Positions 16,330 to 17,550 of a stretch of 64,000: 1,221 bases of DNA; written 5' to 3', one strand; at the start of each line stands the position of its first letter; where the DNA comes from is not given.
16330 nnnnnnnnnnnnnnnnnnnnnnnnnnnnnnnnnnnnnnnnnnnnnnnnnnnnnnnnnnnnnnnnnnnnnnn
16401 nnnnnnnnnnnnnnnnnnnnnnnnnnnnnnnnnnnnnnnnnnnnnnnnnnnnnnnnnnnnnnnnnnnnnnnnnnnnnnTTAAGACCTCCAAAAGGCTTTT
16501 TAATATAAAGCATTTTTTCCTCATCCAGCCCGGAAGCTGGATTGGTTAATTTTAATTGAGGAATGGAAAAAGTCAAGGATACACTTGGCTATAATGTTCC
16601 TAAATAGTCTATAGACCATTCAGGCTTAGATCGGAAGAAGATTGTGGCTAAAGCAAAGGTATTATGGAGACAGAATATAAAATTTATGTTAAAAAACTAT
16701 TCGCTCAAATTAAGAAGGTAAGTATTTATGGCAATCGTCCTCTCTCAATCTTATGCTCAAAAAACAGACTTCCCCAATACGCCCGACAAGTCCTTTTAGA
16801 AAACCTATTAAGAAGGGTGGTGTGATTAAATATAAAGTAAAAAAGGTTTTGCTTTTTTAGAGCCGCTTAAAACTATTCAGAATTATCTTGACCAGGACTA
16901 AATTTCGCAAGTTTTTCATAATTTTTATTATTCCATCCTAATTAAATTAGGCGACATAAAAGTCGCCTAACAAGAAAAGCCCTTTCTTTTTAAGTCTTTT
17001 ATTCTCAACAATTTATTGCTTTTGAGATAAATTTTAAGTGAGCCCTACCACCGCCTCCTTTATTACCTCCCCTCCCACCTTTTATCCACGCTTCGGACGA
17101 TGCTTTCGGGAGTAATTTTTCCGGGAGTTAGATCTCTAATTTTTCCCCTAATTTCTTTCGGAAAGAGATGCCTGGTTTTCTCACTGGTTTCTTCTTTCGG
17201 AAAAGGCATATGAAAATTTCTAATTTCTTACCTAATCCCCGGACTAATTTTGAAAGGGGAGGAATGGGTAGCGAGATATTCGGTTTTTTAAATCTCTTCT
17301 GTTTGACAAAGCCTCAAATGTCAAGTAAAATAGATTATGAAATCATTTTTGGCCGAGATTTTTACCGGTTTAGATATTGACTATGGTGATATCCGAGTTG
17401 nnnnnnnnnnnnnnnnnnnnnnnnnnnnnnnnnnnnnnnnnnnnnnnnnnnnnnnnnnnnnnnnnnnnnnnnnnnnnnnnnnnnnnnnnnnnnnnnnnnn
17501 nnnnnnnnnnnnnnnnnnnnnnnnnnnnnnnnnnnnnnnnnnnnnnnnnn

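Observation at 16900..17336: A ~400-bp conserved non-coding module upstream of protease and secreted-protein genes (copy A, before the second TldD/TldE-Lon cluster)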

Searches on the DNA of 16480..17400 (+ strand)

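Call 11: search_rna_families(source=window, start=16480, end=17400, threshold=evalue, max_evalue=10)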
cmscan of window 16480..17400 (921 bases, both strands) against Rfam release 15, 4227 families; matches with E-value up to 10: 10.
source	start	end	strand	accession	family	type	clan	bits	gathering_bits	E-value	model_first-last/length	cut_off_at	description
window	16839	16927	-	RF01603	snoR29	Gene; snRNA; snoRNA; CD-box;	-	22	50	3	1-84/84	no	small nucleolar RNA snoR29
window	16666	16743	-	RF01422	snoR116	Gene; snRNA; snoRNA; CD-box;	-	21.9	47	0.18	1-86/86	no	small nucleolar RNA snoR116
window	16941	17065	-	RF04315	manA-II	Cis-reg;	-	19.1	100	1.4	1-147/147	no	manA_II ncRNA motif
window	17124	17154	+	RF04360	psbT-asRNA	Gene; antisense;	-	18.7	48.5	0.77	1-38/38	no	Plastid psbT antisense RNA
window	17159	17202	+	RF03226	mir-8196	Gene; miRNA;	-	18.7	59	3.9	1-65/65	no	mir-8196 microRNA precursor family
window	17192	17349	-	RF02857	30_255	Gene; sRNA;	-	17.4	197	5.9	1-213/213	no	Leptospira sRNA 30_255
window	17287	17347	+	RF01393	isrJ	Gene; sRNA;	-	17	37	2.4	1-75/75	no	isrJ Hfq binding RNA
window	16876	16989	+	RF01770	rimP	Cis-reg; leader;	-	16.3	47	9.8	1-102/102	no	Gammaprotebacteria rimP leader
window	17135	17232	-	RF02574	Ricks_sRNA10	Gene; sRNA;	-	15.2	97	1.4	1-352/352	no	Rickettsia sRNA 10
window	16667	16746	-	RF01662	ceN89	Gene; snRNA; snoRNA; CD-box;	-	14.6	48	8.2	1-78/78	no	Caenorhabditis snoRNA ceN89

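Call 66: search_dna_similar(query=window:16947-17292:+, collection=plasmids, mode=distant, max_evalue=0.01, max_rows=10)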
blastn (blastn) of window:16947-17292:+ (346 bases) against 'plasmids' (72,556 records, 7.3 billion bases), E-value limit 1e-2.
No match.

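Call 67: search_dna_similar(query=window:16947-17292:+, collection=phages, mode=distant, max_evalue=0.01, max_rows=10)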
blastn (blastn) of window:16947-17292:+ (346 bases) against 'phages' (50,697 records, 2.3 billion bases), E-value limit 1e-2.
No match.

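Call 93: build_rna_model(alignment_id=A3, structure=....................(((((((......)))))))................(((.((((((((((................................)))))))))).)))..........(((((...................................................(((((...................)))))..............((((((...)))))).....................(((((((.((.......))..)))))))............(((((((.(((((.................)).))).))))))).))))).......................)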
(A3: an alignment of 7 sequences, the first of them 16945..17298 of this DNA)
Model R1 built from alignment A3 (7 sequences, 374 columns); structure: as given.
model positions 355; base pairs 57; branch points 5; effective number of sequences 2.17; information 0.59 bits per position. Calibrated on 0.2 Mb of random sequence (short: E-values are rough).
structure used (alignment columns):
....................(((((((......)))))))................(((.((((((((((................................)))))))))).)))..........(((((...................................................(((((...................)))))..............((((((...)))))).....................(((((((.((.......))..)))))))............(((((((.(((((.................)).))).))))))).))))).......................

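Call 94: search_with_rna_model(model_id=R1, sources=[window, L134, L135, L136, L140, L141, L142, L034, L263, L264, L265, L266, L007, L008, L010, L013, L046], max_evalue=10, make_alignment=true)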
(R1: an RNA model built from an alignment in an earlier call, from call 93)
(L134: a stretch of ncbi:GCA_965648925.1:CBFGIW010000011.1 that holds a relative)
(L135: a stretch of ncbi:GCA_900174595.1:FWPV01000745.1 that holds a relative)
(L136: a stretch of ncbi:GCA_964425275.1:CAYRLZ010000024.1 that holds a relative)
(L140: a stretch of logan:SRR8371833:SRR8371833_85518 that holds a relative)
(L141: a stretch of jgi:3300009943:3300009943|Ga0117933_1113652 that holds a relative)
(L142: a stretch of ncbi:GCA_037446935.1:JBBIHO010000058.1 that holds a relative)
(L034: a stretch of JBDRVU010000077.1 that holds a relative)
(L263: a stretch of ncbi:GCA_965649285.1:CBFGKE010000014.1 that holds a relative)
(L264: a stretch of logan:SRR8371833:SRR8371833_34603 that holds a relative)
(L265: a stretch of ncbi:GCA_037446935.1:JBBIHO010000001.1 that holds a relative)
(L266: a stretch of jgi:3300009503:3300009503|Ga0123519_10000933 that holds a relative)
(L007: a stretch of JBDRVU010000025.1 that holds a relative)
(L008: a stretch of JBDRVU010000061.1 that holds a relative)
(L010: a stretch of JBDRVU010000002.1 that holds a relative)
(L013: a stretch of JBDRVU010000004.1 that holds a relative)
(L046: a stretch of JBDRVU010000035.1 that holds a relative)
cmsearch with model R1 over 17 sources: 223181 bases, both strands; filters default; matches with E-value up to 10: 29.
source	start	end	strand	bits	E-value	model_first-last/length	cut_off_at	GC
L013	4889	5242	+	371.4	6.4e-91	1-355/355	no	0.38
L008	445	796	-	357.5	2e-87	1-355/355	no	0.41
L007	2174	2528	+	351.8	5.4e-86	1-355/355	no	0.41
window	16946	17298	+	345.6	1.9e-84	1-355/355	no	0.39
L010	1925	2276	+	336.4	3.7e-82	1-355/355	no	0.41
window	38568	38919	+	334.9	8.7e-82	1-355/355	no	0.4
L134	9611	9960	+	332.5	3.5e-81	1-355/355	no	0.38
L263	9608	9959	-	331.9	5.1e-81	1-355/355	no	0.41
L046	312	629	-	302.5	1.2e-73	1-355/355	no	0.41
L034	2515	2744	+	84.1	6.4e-19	1-355/355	no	0.4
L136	7235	7337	-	28.3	6.2e-05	225-328/355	no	0.31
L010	1829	1950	-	27.5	9.9e-05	1-355/355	no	0.3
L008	771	848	+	26.2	0.00021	1-355/355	no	0.31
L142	41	210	+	22.8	0.0015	135-329/355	no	0.34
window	38513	38593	-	19.7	0.0091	1-355/355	no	0.26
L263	9934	10014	+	19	0.013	1-355/355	no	0.27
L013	4771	4914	-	16.8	0.048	1-355/355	no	0.31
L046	604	707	+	15.9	0.083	1-355/355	no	0.34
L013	1084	1198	+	11.7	0.91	1-355/355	no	0.3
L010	5215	5261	+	11.4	1.1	46-93/355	no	0.34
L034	2412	2540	-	11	1.4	1-355/355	no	0.37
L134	9563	9636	-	10.7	1.7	1-355/355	no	0.26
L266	4315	4364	+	9.5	3.3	45-94/355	no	0.36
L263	10931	10974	-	9.3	3.6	48-91/355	no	0.39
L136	7610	7669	-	8.4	6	38-99/355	no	0.23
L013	960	988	+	8.2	6.7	166-194/355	no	0.24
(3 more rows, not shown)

Alignment A6: 29 matches aligned to the model, 510 columns, each read 5' to 3' on its own strand. Consensus structure (alignment columns), stored with it:
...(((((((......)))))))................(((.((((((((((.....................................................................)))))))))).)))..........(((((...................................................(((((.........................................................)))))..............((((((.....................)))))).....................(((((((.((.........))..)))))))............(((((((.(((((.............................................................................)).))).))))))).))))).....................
